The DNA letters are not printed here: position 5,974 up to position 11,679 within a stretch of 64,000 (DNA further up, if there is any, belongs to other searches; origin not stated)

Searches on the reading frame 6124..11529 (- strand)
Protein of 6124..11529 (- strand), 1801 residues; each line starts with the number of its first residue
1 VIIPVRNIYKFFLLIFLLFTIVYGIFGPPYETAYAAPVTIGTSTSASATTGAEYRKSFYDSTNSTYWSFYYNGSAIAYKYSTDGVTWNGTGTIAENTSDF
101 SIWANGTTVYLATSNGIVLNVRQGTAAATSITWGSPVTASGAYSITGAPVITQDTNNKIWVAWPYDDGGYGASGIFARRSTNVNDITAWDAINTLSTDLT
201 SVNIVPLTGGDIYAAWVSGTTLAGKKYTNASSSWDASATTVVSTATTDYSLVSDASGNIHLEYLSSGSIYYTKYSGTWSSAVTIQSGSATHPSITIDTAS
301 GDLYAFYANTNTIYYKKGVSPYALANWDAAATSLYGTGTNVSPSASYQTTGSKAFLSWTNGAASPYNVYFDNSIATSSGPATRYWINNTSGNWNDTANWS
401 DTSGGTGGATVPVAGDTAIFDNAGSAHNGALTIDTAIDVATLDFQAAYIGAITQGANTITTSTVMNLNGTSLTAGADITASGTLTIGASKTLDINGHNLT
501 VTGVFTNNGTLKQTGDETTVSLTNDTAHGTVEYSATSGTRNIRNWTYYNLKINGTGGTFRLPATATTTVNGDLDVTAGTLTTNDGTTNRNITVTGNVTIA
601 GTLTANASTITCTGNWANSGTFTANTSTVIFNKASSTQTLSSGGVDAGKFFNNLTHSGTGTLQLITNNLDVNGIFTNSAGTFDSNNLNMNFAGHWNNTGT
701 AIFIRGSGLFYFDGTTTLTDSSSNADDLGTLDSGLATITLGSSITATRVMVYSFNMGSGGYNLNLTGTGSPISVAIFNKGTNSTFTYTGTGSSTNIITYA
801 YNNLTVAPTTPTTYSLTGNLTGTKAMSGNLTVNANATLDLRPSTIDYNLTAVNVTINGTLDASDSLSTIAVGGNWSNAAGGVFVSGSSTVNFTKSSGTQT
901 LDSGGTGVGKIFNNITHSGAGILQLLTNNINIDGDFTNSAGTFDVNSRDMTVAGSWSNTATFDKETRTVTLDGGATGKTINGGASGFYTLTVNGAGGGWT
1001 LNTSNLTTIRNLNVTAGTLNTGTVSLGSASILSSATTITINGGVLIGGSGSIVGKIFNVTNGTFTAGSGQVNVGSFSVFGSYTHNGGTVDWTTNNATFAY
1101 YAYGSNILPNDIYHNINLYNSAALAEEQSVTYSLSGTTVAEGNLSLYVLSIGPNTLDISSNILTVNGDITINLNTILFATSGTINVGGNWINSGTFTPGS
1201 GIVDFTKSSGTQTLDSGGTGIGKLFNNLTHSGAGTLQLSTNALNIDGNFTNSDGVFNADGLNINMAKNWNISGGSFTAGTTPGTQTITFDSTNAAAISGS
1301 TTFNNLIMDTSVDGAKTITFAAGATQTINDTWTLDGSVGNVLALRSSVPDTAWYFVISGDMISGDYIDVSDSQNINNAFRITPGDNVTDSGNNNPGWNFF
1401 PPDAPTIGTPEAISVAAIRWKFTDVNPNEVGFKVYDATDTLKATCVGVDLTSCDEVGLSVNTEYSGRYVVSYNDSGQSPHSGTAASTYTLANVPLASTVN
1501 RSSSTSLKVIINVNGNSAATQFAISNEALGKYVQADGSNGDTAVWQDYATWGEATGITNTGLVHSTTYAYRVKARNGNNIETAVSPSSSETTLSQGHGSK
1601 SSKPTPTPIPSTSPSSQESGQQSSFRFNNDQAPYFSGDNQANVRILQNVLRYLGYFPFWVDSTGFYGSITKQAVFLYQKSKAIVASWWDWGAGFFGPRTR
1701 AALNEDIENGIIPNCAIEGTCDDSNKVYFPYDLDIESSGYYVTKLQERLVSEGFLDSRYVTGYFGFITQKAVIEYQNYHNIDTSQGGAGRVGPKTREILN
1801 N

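Call 63: search_protein_families(library=pfam, proteins=[window:6124-11529:-], max_evalue=0.000001)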
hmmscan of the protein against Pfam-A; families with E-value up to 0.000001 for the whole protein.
window:6124-11529:- (1801 aa): 1 family
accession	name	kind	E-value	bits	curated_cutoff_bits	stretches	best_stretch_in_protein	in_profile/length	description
PF01471.23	PG_binding_1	-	1.2e-13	51.5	23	0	1741-1799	4-57/57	Putative peptidoglycan binding domain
